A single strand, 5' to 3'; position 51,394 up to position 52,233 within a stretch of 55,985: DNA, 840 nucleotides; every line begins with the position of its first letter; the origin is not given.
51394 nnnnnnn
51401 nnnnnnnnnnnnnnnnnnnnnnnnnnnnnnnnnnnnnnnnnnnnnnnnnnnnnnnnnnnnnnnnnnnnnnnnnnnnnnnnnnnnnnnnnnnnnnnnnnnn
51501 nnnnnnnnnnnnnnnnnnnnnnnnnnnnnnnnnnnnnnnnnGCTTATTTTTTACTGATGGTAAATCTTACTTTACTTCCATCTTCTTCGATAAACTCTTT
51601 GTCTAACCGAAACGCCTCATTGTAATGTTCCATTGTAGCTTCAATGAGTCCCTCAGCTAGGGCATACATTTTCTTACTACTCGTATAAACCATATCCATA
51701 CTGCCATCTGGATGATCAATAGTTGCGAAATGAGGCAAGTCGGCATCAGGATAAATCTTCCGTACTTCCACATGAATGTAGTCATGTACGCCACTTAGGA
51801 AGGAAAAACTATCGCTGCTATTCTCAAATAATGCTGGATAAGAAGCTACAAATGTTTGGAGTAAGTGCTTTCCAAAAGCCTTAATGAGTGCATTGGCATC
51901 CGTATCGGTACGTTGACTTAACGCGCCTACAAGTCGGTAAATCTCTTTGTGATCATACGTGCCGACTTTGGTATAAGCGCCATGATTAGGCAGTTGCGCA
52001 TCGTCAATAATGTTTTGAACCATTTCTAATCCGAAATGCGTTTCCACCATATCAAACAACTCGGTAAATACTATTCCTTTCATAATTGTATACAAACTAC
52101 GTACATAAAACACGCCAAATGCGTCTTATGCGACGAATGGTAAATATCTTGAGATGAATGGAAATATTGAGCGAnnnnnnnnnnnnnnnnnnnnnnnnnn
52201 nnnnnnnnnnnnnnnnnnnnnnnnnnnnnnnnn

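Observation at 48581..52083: H-NOX-headed, translationally coupled five-gene phosphorelay ending in a LytTR regulator, tail-to-tail with the exopolymer module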

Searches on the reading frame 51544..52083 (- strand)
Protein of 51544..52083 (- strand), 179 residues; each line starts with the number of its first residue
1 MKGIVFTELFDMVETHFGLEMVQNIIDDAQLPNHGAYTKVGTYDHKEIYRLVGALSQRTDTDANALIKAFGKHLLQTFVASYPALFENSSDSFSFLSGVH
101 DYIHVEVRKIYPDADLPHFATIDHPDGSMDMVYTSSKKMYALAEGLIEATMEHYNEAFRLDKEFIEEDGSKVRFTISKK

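Call 3: search_protein_families(library=pfam, proteins=[window:51544-52083:-], max_evalue=0.01)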
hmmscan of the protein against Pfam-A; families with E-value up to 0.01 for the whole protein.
window:51544-52083:- (179 aa): 1 family
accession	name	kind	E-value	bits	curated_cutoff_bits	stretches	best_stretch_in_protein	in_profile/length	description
PF07700.20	HNOB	-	8.6e-40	136.7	25.5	1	2-158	1-159/163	Haem-NO-binding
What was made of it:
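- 51544..52083 (-): H-NOX haem sensor, 179 aa, soluble, no Cys. PF07700, E 8.6e-40 (call 3).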

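Call 5: search_solved_structures(query=window:51544-52083:-, max_evalue=0.001, show_alignments=3)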
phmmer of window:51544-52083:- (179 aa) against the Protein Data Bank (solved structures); distinct sequences matched with E-value up to 0.001: 27.
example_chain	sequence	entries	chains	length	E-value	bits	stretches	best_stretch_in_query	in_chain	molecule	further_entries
6bde_A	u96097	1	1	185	6.4e-44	153.1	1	1-178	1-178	2,4-dihydroxyhept-2-ene-1,7-dioic acid aldolase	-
6bdd_A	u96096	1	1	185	4.7e-43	150.3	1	1-178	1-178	2,4-dihydroxyhept-2-ene-1,7-dioic acid aldolase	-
6ocv_A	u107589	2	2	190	3e-33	118.4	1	1-168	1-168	Heme NO binding domain protein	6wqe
2kii_A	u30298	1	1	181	5.2e-21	78.6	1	1-163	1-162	Putative uncharacterized protein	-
4u9b_A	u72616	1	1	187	5.8e-21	78.4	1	1-163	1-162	NO-binding heme-dependent sensor protein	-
4u99_A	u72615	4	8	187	6.1e-21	78.4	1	1-163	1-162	NO-binding heme-dependent sensor protein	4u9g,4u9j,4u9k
2kil_A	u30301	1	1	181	1.3e-19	74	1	1-163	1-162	Putative uncharacterized protein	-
1u4h_A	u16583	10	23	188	3.8e-09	40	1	16-169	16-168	Heme-based Methyl-accepting Chemotaxis Protein | Methyl-accepting chemotaxis protein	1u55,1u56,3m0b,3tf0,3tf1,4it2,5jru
1xbn_A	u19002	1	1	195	4.3e-09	39.8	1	16-169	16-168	Methyl-accepting chemotaxis protein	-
3nvr_A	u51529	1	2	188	4.8e-09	39.7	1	18-169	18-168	Methyl-accepting chemotaxis protein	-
3sj5_A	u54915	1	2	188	5.5e-09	39.5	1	34-169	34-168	Methyl-accepting chemotaxis protein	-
6cww_A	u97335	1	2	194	6.1e-09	39.3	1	34-169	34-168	Methyl-accepting chemotaxis protein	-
4fdk_A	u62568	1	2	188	2.6e-08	37.3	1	16-169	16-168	Methyl-accepting chemotaxis protein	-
3iqb_A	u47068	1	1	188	2.7e-08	37.3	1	16-169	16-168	Methyl-accepting chemotaxis protein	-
3eee_A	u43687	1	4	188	4.2e-08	36.6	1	16-169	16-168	Methyl-accepting chemotaxis protein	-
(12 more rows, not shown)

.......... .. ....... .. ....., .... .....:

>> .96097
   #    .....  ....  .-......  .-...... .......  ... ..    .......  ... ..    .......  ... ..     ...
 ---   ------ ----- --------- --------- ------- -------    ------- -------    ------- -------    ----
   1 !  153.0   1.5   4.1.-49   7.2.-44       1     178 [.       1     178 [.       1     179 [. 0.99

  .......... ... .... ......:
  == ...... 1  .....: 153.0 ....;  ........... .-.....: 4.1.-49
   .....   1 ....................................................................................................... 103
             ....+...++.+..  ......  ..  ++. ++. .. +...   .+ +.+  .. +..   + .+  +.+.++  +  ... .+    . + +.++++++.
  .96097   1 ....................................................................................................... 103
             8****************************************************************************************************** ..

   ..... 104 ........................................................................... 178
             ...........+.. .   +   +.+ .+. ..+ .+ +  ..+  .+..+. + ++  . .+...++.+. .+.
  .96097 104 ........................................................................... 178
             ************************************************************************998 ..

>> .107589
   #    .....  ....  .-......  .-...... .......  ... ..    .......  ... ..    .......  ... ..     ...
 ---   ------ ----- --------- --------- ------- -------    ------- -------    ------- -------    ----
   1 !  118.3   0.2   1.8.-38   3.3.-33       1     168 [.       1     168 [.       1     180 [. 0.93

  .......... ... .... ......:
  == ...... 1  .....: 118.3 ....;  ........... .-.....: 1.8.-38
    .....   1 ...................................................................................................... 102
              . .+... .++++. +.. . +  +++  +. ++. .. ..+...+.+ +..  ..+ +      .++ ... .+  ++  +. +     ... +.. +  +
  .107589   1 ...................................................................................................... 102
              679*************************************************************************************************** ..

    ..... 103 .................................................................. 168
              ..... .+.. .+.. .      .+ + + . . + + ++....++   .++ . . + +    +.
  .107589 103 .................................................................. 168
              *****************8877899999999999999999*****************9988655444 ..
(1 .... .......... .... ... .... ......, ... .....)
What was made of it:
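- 51544..52083 (-): Best PDB match 6bde/6bdd, E 6e-44 (call 5).
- On H-NOX (Pfam HNOB, PF07700): PDB 6bde, E 6e-44 (call 5).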

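Call 7: search_protein_families(library=ncbifam, proteins=[window:51544-52083:-], max_evalue=0.01)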
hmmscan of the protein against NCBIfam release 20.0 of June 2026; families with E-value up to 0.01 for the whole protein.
window:51544-52083:- (179 aa): 0 families

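Call 12: find_related_loci(query=window:51544-52083:-, collection=genome_contigs, flank=8000)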
Query window:51544-52083:- (179 aa) in genome_contigs; peptide patterns used: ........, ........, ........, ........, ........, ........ (x = any residue, [..] = any of these).
46 stretches matched a pattern; 3 encode a relative of the query (tblastn E <= 1e-3); 3 distinct loci.
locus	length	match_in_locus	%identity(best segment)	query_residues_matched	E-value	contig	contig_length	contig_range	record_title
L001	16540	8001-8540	49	1-179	3e-50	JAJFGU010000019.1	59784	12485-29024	MAG: Alphaproteobacteria bacterium isolate OFTM66 OFTM66_18, whole genome shotgun sequence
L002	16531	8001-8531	45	1-177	3e-46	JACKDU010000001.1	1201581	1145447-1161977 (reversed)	MAG: Myxococcales bacterium isolate HK-STAS-MYXO-15 HK-STAS-MYXO-15_1, whole genome shotgun sequence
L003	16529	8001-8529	49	1-178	2e-41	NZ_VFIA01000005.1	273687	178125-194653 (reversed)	Spirosoma utsteinense strain LMG 31447 Contig00005, whole genome shotgun sequence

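Call 15: find_encoding_contigs(protein=window:51544-52083:-, flank=6000, max_places=6)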
Protein window:51544-52083:- (179 aa): no gene with exactly this product is on record in the collection.
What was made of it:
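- Tried and rejected: No record found (call 15).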

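Call 17: find_homologous_proteins(query=window:51544-52083:-, max_evalue=1e-20)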
Query window:51544-52083:- (179 aa): 494 proteins with E <= 1e-20 among 568 candidates; the best 120 are listed.
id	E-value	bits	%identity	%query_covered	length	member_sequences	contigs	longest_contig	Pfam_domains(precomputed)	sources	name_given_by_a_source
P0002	3.6e-114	396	100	100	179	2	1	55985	PF07700.21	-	-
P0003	6.0e-56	207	55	98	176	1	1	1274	PF07700.21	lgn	-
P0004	3.3e-55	205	54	99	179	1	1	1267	PF07700.21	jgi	jgi:hypothetical protein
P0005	8.0e-54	200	53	99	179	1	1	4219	PF07700.21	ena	-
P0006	2.0e-53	199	53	98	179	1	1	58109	PF07700.21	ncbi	-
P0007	2.2e-53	199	52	99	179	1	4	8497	PF07700.21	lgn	-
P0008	2.5e-53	199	53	99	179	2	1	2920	PF07700.21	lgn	-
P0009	5.0e-52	194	51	99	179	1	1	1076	PF07700.21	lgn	-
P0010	6.4e-52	194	53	100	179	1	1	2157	PF07700.21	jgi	-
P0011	1.2e-51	193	50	98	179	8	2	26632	PF07700.21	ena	-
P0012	1.6e-51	193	52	99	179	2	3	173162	PF07700.21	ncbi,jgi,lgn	ncbi:MAG: heme NO-binding domain-containing protein [Spirosomataceae bacterium]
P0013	1.6e-51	193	53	98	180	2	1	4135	PF07700.21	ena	-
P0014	7.4e-51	190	52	99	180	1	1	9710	PF07700.21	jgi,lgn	-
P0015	1.0e-50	190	53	100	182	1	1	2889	PF07700.21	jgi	-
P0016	1.6e-50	189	52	99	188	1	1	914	PF07700.21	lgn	-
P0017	2.0e-50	189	52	99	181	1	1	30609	PF07700.21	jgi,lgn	-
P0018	4.8e-50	188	51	99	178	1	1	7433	PF07700.21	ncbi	-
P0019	1.4e-49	186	49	100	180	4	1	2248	PF07700.21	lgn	-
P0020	2.2e-49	186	50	99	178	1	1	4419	PF07700.21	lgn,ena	-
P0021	4.0e-49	185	52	99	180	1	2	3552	PF07700.21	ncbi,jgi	jgi:hypothetical protein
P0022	4.7e-49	185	49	100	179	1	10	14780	PF07700.21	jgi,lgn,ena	-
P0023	4.8e-49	185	49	99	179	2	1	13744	PF07700.21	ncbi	-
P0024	6.3e-49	184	51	99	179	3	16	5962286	PF07700.21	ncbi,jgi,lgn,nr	ncbi:MAG: hypothetical protein KIPDCIKN_00673 [Haliscomenobacter sp.]|jgi:hypothetical protein|nr:hy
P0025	7.3e-49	184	49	99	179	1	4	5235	PF07700.21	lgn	-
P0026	1.2e-48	183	49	99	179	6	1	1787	PF07700.21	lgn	-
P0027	1.4e-48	183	48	99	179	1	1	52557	PF07700.21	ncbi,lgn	-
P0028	3.1e-48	182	51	99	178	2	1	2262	PF07700.21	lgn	-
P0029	4.2e-48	181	52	99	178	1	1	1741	PF07700.21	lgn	-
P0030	4.9e-48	181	49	100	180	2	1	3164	PF07700.21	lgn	-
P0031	7.5e-48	181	49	99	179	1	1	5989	PF07700.21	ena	-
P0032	8.0e-48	181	51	99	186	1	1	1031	PF07700.21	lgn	-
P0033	1.1e-47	180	51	99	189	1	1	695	PF07700.21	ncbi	-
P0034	1.4e-47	180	50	100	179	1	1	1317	PF07700.21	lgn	-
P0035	4.3e-47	178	52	98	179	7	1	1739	PF07700.21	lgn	-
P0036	5.0e-47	178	49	99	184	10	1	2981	PF07700.21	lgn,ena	-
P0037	6.3e-47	178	49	100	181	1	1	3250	PF07700.21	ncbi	ncbi:MAG: heme NO-binding domain-containing protein [Pseudomonas sp.]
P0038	7.0e-47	178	50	97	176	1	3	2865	PF07700.21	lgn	-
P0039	1.5e-46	176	50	99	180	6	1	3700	PF07700.21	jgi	jgi:hypothetical protein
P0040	2.4e-46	176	49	99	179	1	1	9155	PF07700.21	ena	-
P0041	4.1e-46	175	47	100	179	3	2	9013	PF07700.21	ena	-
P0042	4.8e-46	175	47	99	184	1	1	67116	PF07700.21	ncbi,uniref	ncbi:heme NO-binding domain-containing protein [Nannocystis pusilla]|uniref:heme NO-binding domain-c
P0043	6.2e-46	174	50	99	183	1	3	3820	PF07700.21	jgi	jgi:hypothetical protein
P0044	6.4e-46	174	49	99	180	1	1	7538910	PF07700.21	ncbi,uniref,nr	ncbi:heme NO-binding domain-containing protein [Pontibacter sp. G13]|uniref:heme NO-binding domain-c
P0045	7.4e-46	174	49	100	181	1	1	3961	PF07700.21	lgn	-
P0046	1.9e-45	173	45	99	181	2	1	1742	PF07700.21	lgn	-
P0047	2.1e-45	173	47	99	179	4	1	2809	PF07700.21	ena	-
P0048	2.2e-45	173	50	98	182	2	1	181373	PF07700.21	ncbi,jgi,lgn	ncbi:MAG: heme NO-binding domain-containing protein [Hyphomicrobium sp.]|jgi:hypothetical protein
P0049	3.3e-45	172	48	100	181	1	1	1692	PF07700.21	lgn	-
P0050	3.8e-45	172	49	99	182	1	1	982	PF07700.21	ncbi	-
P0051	4.2e-45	172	51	98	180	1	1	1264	PF07700.21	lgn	-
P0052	4.6e-45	172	47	99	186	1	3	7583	PF07700.21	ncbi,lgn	-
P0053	8.5e-45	171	47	100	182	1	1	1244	PF07700.21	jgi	jgi:hypothetical protein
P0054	8.6e-45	171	49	99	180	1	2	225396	PF07700.21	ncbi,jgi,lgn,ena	-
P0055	9.3e-45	171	47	100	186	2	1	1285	PF07700.21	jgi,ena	-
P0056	1.3e-44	170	48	99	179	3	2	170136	PF07700.21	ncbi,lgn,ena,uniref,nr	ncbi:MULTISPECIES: heme NO-binding domain-containing protein [Emticicia]|uniref:heme NO-binding doma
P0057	1.7e-44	170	51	98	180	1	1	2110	PF07700.21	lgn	-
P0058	2.3e-44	169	49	98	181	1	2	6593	PF07700.21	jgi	jgi:hypothetical protein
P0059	3.6e-44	169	50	99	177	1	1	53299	PF07700.21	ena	-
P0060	3.6e-44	169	49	100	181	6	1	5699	PF07700.21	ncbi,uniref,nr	ncbi:heme NO-binding domain-containing protein [Pseudomonas sp.]|uniref:heme NO-binding domain-conta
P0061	3.7e-44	169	49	99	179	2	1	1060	PF07700.21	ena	-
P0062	4.2e-44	168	46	98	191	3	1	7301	PF07700.21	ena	-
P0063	4.5e-44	168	46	100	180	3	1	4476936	PF07700.21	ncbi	ncbi:heme NO-binding domain-containing protein [Nitrospira sp. M1]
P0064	4.8e-44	168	49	98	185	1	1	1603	PF07700.21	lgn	-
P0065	5.6e-44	168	46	100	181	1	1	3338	PF07700.21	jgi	-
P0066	5.9e-44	168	47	99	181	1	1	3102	PF07700.21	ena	-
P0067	7.4e-44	168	49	100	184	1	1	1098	PF07700.21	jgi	jgi:hypothetical protein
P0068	7.6e-44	168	46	99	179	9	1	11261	PF07700.21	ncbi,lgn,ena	-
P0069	8.3e-44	168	48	100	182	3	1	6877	PF07700.21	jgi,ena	-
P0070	1.1e-43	167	47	99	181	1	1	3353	PF07700.21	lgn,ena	-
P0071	1.3e-43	167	47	99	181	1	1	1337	PF07700.21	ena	-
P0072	1.5e-43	167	47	99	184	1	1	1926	PF07700.21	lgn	-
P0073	1.5e-43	167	48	99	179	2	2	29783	PF07700.21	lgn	-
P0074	1.9e-43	166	47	100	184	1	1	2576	PF07700.21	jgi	jgi:Haem-NO-binding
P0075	2.0e-43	166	47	99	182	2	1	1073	PF07700.21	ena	-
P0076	2.0e-43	166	44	99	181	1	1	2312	PF07700.21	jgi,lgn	jgi:hypothetical protein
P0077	2.0e-43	166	46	99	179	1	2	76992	PF07700.21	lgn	-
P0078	2.1e-43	166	49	100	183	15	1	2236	PF07700.21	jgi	jgi:hypothetical protein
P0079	2.1e-43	166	47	100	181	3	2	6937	PF07700.21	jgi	jgi:hypothetical protein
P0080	2.1e-43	166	43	100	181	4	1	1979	PF07700.21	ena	-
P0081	2.1e-43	166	48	98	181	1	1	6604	PF07700.21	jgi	jgi:hypothetical protein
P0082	2.9e-43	166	49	98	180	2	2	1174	PF07700.21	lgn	-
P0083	3.0e-43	166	53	88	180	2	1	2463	PF07700.21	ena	-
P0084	3.2e-43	166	47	100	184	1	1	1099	PF07700.21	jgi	jgi:hypothetical protein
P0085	3.3e-43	166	50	91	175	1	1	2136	PF07700.21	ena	-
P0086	4.1e-43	165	47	99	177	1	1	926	PF07700.21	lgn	-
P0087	4.5e-43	165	47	99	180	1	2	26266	PF07700.21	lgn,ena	-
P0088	4.6e-43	165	46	100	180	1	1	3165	PF07700.21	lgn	-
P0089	4.9e-43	165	47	99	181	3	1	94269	PF07700.21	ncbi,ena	ncbi:MAG: heme NO-binding domain-containing protein [Geminicoccaceae bacterium]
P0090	5.2e-43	165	45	99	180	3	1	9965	PF07700.21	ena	-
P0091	5.6e-43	165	52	91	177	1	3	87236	PF07700.21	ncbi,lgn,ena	-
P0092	6.0e-43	165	47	99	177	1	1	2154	PF07700.21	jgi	-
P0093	7.7e-43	164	47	100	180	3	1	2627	PF07700.21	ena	-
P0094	8.0e-43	164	47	100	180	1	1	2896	PF07700.21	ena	-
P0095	8.2e-43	164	47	99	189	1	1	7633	PF07700.21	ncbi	-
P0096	8.5e-43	164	45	99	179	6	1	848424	PF07700.21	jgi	-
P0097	1.1e-42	164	48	99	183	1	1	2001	PF07700.21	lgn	-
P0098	1.2e-42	164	49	99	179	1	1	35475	PF07700.21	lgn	-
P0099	1.4e-42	164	44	99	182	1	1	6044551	PF07700.21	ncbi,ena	-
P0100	1.4e-42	164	47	100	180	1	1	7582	PF07700.21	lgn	-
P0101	1.5e-42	163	47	98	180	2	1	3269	PF07700.21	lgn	-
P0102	1.5e-42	163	48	90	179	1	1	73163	PF07700.21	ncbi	-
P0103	1.7e-42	163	44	100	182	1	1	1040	PF07700.21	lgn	-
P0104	1.7e-42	163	47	99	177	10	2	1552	PF07700.21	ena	-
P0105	1.9e-42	163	45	98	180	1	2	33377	PF07700.21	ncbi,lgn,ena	-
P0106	2.1e-42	163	43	100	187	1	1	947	PF07700.21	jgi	jgi:hypothetical protein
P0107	2.3e-42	163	45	98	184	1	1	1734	PF07700.21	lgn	-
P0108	2.3e-42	163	46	100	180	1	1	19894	PF07700.21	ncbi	-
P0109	2.4e-42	163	48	91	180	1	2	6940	PF07700.21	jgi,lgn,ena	-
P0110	2.4e-42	163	44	100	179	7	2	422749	PF07700.21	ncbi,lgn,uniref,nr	ncbi:heme NO-binding domain-containing protein [Spirosoma terrae]|uniref:Heme NO-binding domain-cont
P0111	2.9e-42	162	44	100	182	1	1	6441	PF07700.21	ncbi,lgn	ncbi:MAG: heme NO-binding domain-containing protein [Gammaproteobacteria bacterium]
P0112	3.0e-42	162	51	87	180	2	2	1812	PF07700.21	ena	-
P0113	3.0e-42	162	47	100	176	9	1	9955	PF07700.21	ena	-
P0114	3.2e-42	162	48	100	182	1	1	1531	PF07700.21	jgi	jgi:hypothetical protein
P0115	3.3e-42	162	45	100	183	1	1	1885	PF07700.21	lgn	-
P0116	3.4e-42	162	45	99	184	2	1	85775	PF07700.21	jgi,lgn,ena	-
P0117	4.1e-42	162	46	99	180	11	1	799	PF07700.21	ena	-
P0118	4.1e-42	162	46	100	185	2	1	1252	PF07700.21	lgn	-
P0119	4.2e-42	162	43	99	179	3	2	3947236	PF07700.21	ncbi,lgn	ncbi:MAG: heme NO-binding domain-containing protein [Vulcanimicrobiota bacterium]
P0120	4.2e-42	162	46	99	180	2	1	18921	PF07700.21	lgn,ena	-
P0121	5.3e-42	162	48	99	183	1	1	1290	PF07700.21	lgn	-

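Call 18: find_encoding_contigs(protein=P0006, flank=7000, max_places=2)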
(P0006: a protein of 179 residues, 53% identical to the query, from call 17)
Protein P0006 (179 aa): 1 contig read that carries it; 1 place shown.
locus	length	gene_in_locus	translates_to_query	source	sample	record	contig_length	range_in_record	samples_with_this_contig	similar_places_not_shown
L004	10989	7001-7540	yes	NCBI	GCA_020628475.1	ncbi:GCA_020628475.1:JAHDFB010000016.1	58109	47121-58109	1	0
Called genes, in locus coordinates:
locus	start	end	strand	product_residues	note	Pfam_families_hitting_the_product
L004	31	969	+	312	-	PF01075:Glyco_transf_9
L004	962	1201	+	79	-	PF12843:QSregVF_b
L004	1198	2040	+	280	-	-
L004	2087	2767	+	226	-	PF01325:Fe_dep_repress, PF02742:Fe_dep_repr_C, PF04023:FeoA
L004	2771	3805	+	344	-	PF01297:ZnuA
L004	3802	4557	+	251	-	PF00005:ABC_tran, PF13304:AAA_21 (weak)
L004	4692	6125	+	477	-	PF01943:Polysacc_synt (weak)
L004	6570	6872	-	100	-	-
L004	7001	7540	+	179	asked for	PF07700:HNOB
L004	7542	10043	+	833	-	PF00989:PAS, PF08448:PAS_4, PF13426:PAS_9, PF00989:PAS, PF08448:PAS_4, PF13426:PAS_9, PF08447:PAS_3, PF00512:HisKA, +4 more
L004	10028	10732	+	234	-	PF00072:Response_reg, PF04397:LytTR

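Call 19: find_encoding_contigs(protein=P0024, flank=7000, max_places=2)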
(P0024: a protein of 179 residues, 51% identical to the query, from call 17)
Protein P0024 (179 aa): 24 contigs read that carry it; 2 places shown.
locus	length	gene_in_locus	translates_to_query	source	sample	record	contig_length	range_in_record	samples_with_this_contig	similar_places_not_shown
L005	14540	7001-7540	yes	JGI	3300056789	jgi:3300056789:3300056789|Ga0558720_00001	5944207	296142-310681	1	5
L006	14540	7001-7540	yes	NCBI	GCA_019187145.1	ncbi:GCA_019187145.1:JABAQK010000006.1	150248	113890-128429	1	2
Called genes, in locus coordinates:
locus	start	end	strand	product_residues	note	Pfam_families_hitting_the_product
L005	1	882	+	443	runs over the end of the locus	PF00206:Lyase_1, PF08328:ASL_C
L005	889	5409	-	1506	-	-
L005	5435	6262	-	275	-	PF06325:PrmA, PF05175:MTS, PF13489:Methyltransf_23 (weak), PF13847:Methyltransf_31, PF13649:Methyltransf_25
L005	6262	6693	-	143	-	-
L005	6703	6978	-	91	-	-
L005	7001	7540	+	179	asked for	PF07700:HNOB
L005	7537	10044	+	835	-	PF00989:PAS, PF08448:PAS_4, PF13426:PAS_9, PF00989:PAS, PF08448:PAS_4, PF13426:PAS_9, PF08447:PAS_3, PF00512:HisKA, +4 more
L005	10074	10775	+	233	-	PF00072:Response_reg, PF04397:LytTR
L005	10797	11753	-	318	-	-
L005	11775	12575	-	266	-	PF06280:fn3_5 (weak)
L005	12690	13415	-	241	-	-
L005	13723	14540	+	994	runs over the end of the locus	PF13620:CarboxypepD_reg (faint), PF17210:SdrD_B (faint)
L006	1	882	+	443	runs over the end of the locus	PF00206:Lyase_1, PF08328:ASL_C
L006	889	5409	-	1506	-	-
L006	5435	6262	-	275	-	PF06325:PrmA, PF05175:MTS, PF13489:Methyltransf_23 (weak), PF13847:Methyltransf_31, PF13649:Methyltransf_25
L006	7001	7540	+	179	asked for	PF07700:HNOB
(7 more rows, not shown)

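Call 20: find_encoding_contigs(protein=P0012, flank=7000, max_places=2)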
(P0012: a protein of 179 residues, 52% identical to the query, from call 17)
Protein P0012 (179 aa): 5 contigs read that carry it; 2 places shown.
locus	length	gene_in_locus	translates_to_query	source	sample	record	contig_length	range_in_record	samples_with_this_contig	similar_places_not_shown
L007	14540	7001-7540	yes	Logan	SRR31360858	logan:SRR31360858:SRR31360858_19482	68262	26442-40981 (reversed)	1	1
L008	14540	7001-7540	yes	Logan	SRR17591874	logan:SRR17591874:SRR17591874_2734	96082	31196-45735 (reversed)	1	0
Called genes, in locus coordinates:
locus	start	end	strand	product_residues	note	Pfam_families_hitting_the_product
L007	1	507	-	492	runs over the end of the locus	PF04932:Wzy_C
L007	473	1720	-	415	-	PF01943:Polysacc_synt, PF13440:Polysacc_synt_3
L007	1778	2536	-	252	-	PF03848:TehB, PF05175:MTS, PF02353:CMAS, PF06325:PrmA, PF13489:Methyltransf_23, PF13847:Methyltransf_31, PF08241:Methyltransf_11, PF08242:Methyltransf_12, +3 more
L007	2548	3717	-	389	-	PF00534:Glycos_transf_1 (faint), PF13692:Glyco_trans_1_4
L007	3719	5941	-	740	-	-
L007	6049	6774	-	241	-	PF02321:OEP (weak)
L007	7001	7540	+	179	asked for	PF07700:HNOB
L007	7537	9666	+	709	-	PF00989:PAS, PF13188:PAS_8 (weak), PF08447:PAS_3, PF08448:PAS_4, PF13426:PAS_9, PF00512:HisKA, PF02518:HATPase_c, PF00072:Response_reg, +1 more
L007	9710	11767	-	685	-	PF13448:DUF4114, PF16130:DUF4842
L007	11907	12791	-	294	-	PF00535:Glycos_transf_2, PF13641:Glyco_tranf_2_3, PF13632:Glyco_trans_2_3 (weak)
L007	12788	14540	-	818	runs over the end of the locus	PF00989:PAS, PF08448:PAS_4, PF13426:PAS_9, PF08447:PAS_3 (weak), PF00512:HisKA, PF02518:HATPase_c, PF00072:Response_reg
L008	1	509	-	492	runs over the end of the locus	PF04932:Wzy_C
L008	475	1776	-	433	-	PF01943:Polysacc_synt, PF13440:Polysacc_synt_3, PF01554:MatE (weak)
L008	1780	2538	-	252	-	PF03848:TehB, PF05175:MTS, PF02353:CMAS, PF06325:PrmA, PF13489:Methyltransf_23, PF13847:Methyltransf_31, PF08241:Methyltransf_11, PF08242:Methyltransf_12, +3 more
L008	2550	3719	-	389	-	PF13692:Glyco_trans_1_4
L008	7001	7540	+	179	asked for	PF07700:HNOB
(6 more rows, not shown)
